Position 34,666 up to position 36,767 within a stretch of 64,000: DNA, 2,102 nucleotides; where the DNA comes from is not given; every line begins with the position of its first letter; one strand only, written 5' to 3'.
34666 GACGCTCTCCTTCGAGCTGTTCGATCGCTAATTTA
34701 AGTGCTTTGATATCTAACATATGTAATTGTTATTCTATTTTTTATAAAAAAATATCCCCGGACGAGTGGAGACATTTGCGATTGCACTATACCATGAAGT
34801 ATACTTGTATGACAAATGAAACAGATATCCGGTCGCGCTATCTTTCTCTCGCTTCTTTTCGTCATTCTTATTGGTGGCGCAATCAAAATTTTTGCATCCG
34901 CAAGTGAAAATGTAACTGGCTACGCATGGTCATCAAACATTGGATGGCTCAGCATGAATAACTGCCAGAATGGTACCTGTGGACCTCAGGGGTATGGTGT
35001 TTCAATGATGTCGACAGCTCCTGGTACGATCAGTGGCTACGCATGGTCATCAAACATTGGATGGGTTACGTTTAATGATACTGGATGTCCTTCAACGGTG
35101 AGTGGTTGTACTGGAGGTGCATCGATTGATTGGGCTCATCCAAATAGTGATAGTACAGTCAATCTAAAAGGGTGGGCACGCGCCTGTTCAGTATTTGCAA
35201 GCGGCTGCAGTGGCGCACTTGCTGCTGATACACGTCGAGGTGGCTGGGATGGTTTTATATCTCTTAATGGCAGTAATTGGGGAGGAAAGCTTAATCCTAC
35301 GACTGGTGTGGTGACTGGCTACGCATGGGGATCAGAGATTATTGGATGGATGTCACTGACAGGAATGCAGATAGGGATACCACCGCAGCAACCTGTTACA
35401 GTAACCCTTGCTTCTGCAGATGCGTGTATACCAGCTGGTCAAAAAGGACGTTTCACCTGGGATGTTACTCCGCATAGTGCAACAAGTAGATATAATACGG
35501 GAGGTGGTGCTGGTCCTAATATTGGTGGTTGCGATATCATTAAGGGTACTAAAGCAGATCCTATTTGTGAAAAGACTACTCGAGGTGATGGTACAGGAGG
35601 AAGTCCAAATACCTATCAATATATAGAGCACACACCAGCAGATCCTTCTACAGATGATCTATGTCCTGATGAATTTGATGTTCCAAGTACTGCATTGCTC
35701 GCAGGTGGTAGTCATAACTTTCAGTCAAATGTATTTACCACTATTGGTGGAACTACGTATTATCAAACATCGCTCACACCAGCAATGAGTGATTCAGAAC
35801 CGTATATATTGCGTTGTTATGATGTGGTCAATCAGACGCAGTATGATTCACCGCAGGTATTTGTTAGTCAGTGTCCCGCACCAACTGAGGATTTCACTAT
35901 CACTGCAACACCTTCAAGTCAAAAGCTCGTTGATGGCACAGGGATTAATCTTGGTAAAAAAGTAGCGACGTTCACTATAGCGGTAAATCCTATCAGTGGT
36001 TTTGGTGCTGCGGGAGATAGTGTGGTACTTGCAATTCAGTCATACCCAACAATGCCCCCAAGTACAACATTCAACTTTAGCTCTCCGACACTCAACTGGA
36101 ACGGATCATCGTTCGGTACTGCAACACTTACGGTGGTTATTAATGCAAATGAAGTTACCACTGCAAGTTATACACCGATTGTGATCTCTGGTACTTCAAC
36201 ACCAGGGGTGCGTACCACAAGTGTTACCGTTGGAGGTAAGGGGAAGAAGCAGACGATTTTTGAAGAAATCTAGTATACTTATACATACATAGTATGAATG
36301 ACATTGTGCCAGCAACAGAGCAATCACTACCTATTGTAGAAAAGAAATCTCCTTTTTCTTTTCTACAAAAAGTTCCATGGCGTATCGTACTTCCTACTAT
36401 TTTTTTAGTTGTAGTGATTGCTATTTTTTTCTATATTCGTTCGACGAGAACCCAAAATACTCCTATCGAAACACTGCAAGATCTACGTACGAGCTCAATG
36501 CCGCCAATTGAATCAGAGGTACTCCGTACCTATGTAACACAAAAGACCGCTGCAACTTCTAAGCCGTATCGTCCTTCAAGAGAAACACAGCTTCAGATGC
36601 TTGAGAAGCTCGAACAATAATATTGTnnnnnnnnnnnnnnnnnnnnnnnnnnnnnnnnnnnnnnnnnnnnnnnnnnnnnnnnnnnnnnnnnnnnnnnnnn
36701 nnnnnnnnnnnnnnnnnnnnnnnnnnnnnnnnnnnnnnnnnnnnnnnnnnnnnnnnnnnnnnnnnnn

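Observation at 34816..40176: Cassette of four paralogous secreted proteins upstream of the pilus genes, with recent gene conversion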

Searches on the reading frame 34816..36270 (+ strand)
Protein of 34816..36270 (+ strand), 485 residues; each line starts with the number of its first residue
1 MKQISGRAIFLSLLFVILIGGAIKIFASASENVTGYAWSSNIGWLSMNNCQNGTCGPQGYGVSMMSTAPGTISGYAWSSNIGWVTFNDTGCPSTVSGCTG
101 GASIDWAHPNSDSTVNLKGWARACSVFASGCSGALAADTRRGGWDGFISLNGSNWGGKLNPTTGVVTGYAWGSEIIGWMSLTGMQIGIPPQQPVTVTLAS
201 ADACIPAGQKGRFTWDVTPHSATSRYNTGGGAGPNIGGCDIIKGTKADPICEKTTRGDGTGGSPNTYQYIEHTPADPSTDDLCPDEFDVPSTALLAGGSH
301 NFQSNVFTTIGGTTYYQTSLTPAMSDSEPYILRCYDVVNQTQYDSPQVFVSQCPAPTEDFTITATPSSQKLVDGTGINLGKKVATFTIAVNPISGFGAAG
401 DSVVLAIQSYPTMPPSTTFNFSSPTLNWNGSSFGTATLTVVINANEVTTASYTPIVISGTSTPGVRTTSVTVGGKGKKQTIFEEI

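Call 5: search_protein_families(library=pfam, proteins=[window:34816-36270:+], max_evalue=1)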
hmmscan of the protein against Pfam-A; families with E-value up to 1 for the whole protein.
window:34816-36270:+ (485 aa): 1 family
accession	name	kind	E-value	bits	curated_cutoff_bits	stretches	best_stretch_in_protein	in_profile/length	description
PF18669.6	Trp_ring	-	0.23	12.2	27.1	1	440-472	18-50/51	Trimeric autotransporter adhesin Trp ring domain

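Call 6: search_protein_families(library=ncbifam, proteins=[window:34816-36270:+], max_evalue=1)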
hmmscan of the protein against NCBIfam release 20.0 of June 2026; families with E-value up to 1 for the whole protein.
window:34816-36270:+ (485 aa): 0 families

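Call 9: search_solved_structures(query=window:34816-36270:+, max_evalue=1)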
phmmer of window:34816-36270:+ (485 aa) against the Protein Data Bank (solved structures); distinct sequences matched with E-value up to 1: 0.

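Call 13: find_homologous_proteins(query=window:34816-36270:+)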
Query window:34816-36270:+ (485 aa): 440 proteins with E <= 0.001 among 8000 candidates; the best 120 are listed.
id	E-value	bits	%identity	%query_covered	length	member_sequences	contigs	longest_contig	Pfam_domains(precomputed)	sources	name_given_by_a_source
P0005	0.0e+0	1103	100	100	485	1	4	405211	-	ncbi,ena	-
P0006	3.8e-267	905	81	100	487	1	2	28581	-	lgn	-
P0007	1.9e-68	249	38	98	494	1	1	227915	-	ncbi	-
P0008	7.4e-66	241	55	35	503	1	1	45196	-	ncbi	-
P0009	1.6e-64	236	34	35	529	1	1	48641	-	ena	-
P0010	1.3e-63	234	49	39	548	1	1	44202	-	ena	-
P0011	4.7e-63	232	40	26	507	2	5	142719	-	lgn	-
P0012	4.7e-62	228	51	45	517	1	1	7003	-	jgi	jgi:hypothetical protein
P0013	9.4e-61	224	53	36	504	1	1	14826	-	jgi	jgi:hypothetical protein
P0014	1.3e-60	224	34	98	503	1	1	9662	-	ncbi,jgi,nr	ncbi:MAG: hypothetical protein JWM92_376 [Candidatus Nomurabacteria bacterium]|jgi:hypothetical prot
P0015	3.7e-59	219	53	35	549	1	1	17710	-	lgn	-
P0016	1.3e-56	210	47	37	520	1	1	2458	-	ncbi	-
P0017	2.2e-56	210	38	32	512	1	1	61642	-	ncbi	ncbi:MAG: hypothetical protein V4478_01610 [Patescibacteria group bacterium]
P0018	5.1e-56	208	50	35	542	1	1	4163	-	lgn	-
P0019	9.9e-55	204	51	35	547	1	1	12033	-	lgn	-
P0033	2.0e-43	167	44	43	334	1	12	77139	-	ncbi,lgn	-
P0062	6.3e-31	126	47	33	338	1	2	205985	-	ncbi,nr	ncbi:MAG TPA: hypothetical protein VG621_00920 [Candidatus Paceibacterota bacterium]|nr:hypothetical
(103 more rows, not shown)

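Call 18: find_encoding_contigs(protein=P0006, flank=10000, max_places=3)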
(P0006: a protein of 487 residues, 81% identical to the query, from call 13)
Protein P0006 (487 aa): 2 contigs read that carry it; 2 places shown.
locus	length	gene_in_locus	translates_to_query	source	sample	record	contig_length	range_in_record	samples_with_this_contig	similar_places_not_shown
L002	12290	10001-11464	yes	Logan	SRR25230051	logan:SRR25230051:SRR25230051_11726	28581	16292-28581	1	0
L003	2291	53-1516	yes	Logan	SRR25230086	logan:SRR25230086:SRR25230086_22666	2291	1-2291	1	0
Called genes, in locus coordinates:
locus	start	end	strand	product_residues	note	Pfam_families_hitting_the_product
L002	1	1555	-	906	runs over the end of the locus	PF26449:DUF8128 (weak), PF10412:TrwB_AAD_bind (faint)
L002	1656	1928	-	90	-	PF00216:Bac_DNA_binding, PF18291:HU-HIG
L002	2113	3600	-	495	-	PF12072:RNase_Y_N, PF26594:KH_NusA_2nd (weak), PF01966:HD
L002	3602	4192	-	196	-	PF00574:CLP_protease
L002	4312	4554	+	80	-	-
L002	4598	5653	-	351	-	PF05697:Trigger_N, PF05698:Trigger_C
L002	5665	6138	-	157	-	-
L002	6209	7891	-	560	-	PF18962:Por_Secre_tail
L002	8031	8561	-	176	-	PF00719:Pyrophosphatase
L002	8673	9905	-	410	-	PF08529:NusA_N, PF10246:MRP-S35 (faint), PF00575:S1 (faint), PF13184:KH_NusA_1st, PF26594:KH_NusA_2nd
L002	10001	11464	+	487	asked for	-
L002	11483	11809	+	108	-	-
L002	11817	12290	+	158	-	?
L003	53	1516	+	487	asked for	-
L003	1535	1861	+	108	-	-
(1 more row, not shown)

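Call 19: find_encoding_contigs(protein=P0007, flank=10000, max_places=3)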
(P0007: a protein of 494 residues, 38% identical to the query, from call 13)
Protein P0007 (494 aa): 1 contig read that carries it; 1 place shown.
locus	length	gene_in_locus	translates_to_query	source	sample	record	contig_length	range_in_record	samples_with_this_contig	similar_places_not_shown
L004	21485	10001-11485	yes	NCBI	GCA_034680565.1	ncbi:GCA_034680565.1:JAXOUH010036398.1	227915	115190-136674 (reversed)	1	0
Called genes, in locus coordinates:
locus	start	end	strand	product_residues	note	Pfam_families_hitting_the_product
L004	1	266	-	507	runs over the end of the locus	PF12072:RNase_Y_N, PF00013:KH_1 (weak), PF01966:HD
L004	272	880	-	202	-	PF00574:CLP_protease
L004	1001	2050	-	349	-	PF05697:Trigger_N, PF05698:Trigger_C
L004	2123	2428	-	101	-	-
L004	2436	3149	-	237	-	-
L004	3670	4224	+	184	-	-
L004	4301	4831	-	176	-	PF00719:Pyrophosphatase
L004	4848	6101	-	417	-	PF08529:NusA_N, PF00575:S1 (weak), PF13184:KH_NusA_1st, PF26594:KH_NusA_2nd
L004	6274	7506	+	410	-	PF00578:AhpC-TSA (weak), PF08534:Redoxin (weak)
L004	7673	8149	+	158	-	-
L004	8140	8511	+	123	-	-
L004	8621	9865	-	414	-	PF00675:Peptidase_M16, PF05193:Peptidase_M16_C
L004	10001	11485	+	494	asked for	-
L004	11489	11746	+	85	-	-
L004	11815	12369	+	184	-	-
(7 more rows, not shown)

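Call 49: search_protein_families(library=phrogs, proteins=[window:34816-36270:+], max_evalue=0.1)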
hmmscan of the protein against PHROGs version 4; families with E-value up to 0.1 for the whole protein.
window:34816-36270:+ (485 aa): 0 families

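Call 55: predict_structure(alignment_id=A8)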
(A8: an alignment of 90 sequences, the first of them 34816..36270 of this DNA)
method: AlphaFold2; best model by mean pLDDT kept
length: 485 residues; sequences in the alignment: 90
mean_pLDDT: 76.3   pTM: 0.51
mean pLDDT of the five models: 76.3, 75.1, 74.7, 73.0, 72.7
residues with pLDDT >= 90: 235; 70-90: 78; 50-70: 84; < 50: 88
segments of 3 or more residues with pLDDT < 50: 1-4, 20-27, 221-237, 245-302
pLDDT, mean of each block of 10 residues (from residue 1): 51 57 49 93 94 84 90 95 91 93 95 96 96 95 96 96 95 96 87 69 66 67 40 47 47 33 30 38 34 34 52 59 63 69 74 70 97 95 98 86 97 97 96 97 93 97 92 77 75
secondary structure, 60 per line:
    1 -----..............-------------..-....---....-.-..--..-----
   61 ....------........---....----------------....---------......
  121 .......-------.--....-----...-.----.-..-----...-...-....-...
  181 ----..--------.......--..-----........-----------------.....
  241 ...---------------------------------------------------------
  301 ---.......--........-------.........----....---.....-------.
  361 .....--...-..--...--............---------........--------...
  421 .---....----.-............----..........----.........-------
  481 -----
elements in order: H6-19 E36-39 E43-46 E61-64 E71-78 E82-85 E102-105 E115-123 H138-141 E147-149 E165-167 E169-171 H173-176 E178-180 E195-201 E211-218 E236-243 E304-310 E313-320 E328-336 E341-344 E348-352 E360-365 E368-370 E381-392 E402-409 E418-421 E425-428 E435-443 E451-460 E465-473

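Call 63: find_encoding_contigs(protein=P0033, flank=10000, max_places=2)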
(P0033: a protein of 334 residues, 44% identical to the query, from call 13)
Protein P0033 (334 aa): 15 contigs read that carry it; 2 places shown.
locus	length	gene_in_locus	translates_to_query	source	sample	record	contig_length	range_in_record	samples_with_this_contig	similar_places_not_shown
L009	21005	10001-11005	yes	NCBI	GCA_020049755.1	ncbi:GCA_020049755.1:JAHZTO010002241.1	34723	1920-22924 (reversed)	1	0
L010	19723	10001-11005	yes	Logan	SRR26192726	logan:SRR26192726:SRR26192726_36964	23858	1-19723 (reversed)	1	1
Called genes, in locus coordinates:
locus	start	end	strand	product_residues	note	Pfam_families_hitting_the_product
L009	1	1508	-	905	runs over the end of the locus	PF26449:DUF8128, PF10412:TrwB_AAD_bind (faint)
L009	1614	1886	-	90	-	PF00216:Bac_DNA_binding, PF18291:HU-HIG (weak)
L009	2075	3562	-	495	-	PF12072:RNase_Y_N, PF26594:KH_NusA_2nd (faint), PF01966:HD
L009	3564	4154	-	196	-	PF00574:CLP_protease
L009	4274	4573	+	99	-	-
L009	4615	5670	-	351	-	PF05697:Trigger_N, PF05698:Trigger_C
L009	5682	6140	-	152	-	-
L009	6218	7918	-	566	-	PF18962:Por_Secre_tail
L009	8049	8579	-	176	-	PF00719:Pyrophosphatase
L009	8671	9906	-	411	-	PF08529:NusA_N, PF10246:MRP-S35 (faint), PF13184:KH_NusA_1st, PF26594:KH_NusA_2nd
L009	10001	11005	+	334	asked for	-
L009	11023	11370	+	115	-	-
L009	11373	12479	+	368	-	-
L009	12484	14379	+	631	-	-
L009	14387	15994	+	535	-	-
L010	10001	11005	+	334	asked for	-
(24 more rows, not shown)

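Call 64: find_encoding_contigs(protein=P0062, flank=10000, max_places=1)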
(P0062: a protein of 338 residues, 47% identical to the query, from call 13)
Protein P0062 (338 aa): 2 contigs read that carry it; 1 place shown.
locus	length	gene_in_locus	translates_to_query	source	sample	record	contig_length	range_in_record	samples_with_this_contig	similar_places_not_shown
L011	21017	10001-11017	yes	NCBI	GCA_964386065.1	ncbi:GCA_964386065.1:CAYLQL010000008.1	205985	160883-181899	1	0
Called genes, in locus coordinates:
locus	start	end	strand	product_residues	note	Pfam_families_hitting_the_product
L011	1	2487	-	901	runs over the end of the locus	PF26449:DUF8128, PF10412:TrwB_AAD_bind (faint)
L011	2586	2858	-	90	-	PF00216:Bac_DNA_binding, PF18291:HU-HIG (weak)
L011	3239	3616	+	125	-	-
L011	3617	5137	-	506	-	PF12072:RNase_Y_N, PF00013:KH_1 (faint), PF01966:HD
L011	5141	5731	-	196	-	PF00574:CLP_protease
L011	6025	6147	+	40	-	-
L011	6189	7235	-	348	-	PF05697:Trigger_N, PF05698:Trigger_C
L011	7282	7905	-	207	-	-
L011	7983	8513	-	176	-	PF00719:Pyrophosphatase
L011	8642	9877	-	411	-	PF08529:NusA_N, PF13184:KH_NusA_1st, PF26594:KH_NusA_2nd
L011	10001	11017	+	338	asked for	-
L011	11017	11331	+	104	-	-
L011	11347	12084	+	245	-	-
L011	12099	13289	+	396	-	-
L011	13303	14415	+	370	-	PF05203:Hom_end_hint (weak), PF08517:AXH (faint)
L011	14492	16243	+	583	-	PF05157:MshEN, PF00437:T2SSE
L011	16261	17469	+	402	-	PF28597:T2SSF_N (weak), PF00482:T2SSF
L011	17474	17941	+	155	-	PF07963:N_methyl (weak)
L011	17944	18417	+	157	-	-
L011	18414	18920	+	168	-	-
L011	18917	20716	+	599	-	-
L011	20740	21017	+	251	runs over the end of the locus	PF00121:TIM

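Call 72: search_solved_structures(query=A8, max_evalue=1, show_alignments=1)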
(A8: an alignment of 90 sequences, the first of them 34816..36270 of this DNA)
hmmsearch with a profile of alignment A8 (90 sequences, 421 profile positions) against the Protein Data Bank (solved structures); distinct sequences matched with E-value up to 1: 0.

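Call 98: fold_search(model_id=the predicted structure, library=pdb)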
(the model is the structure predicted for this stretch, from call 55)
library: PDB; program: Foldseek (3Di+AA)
matches with E <= 10: 1886; with E <= 0.001: 237
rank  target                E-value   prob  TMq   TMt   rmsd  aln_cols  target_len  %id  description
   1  7f3q_L                2.6e-05  1.00  0.15  0.30  16.9       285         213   14  SARS-CoV-2 RBD in complex with A5-10 Fab and A34-2 Fab (released 2022-06-22)
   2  5j13_B                3.9e-05  1.00  0.16  0.33  18.5       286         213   14  Structural basis for TSLP antagonism by the therapeutic antibody Tezepelumab (MEDI9929 / AMG-157) (released 2017-04-05)
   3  7m3i_B                6.0e-05  1.00  0.17  0.35  15.7       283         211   14  Structure of SARS-CoV-2 spike protein receptor binding domain in complex with a neutralizing antibody, CV2-75 Fab (released 2021-05-12)
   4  1w72_L                6.0e-05  1.00  0.16  0.32  15.8       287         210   14  Crystal structure of HLA-A1:MAGE-A1 in complex with Fab-Hyb3 (released 2004-11-09)
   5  7u0k_L                6.3e-05  1.00  0.16  0.32  15.6       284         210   14  IOMA class antibody Fab ACS124 (released 2022-08-24)
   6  6p60_H                6.9e-05  1.00  0.15  0.30  16.9       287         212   13  Vaccine-elicited NHP FP-targeting neutralizing antibody A12V163-a.02 in complex with HIV fusion peptide (residue 512-5 (released 2020-06-03)
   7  4m5z_L                7.3e-05  1.00  0.17  0.35  15.6       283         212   14  Crystal structure of broadly neutralizing antibody 5J8 bound to 2009 pandemic influenza hemagglutinin, HA1 subunit (released 2013-09-25)
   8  8tft_M                7.3e-05  1.00  0.17  0.35  15.7       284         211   14  Fab of O13-1 human IgG1 antibody bound to IgV domain of human TIM-3 (released 2024-08-28)
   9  3mj8_A                8.0e-05  1.00  0.16  0.34  16.5       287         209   12  Crystal structure of HL4E10 Fab, a hamster Ab stimulatory for gammadelta T cells (released 2011-04-13)
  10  9jzq_B                8.4e-05  1.00  0.17  0.34  15.3       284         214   14  The glycoprotein E of Varicella-Zoster Virus in complex with WLL-1/WLL-28 Fab (released 2025-09-03)
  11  8zby_D                8.9e-05  1.00  0.15  0.31  16.7       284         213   13  SARS-CoV-2 Omicron BA.1 spike trimer (x2-4P) in complex with 3 D1F6 Fabs (0 RBD up) (released 2024-05-15)
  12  7zfb_D                8.9e-05  1.00  0.15  0.27  16.6       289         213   14  SARS-CoV-2 Omicron RBD in complex with nanobody C1, Omi-18 and Omi-31 Fabs (released 2022-06-01)
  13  6vup                  1.0e-04  1.00  0.15  0.28  16.0       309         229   10  Reverse Transcriptase Diabody with R83T/E85C Mutations (released 2021-02-17)
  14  7ydi_L                1.1e-04  1.00  0.15  0.30  15.8       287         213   14  SARS-CoV-2 Spike (6P) in complex with 3 R1-32 Fabs and 3 ACE2, focused refinement of RBD region (released 2022-08-24)
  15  5xaj_C                1.4e-04  1.00  0.17  0.34  15.7       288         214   14  Structural mimicry of the dengue virus envelope glycoprotein revealed by the crystallographic study of an idiotype-ant (released 2017-06-14)
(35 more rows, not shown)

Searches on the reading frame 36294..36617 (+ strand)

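Call 5: search_protein_families(library=pfam, proteins=[window:36294-36617:+], max_evalue=1)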
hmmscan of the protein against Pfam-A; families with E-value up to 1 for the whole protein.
window:36294-36617:+ (108 aa): 1 family
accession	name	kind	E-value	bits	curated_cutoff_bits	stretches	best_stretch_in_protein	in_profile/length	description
PF21484.3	Chp1-like_PIN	-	0.13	12.6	27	1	14-63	18-63/148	Chromo domain-containing protein 1-like, PIN domain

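Call 6: search_protein_families(library=ncbifam, proteins=[window:36294-36617:+], max_evalue=1)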
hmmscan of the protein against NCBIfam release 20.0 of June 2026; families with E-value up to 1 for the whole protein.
window:36294-36617:+ (108 aa): 1 family
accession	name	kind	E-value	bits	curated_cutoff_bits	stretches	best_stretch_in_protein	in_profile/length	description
NF042931.1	SAG1386_EF1546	equivalog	0.029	14.4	80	1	31-89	33-91/158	SAG1386/EF1546 family surface-associated protein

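Call 49: search_protein_families(library=phrogs, proteins=[window:36294-36617:+], max_evalue=0.1)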
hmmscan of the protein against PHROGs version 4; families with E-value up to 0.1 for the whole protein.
window:36294-36617:+ (108 aa): 0 families
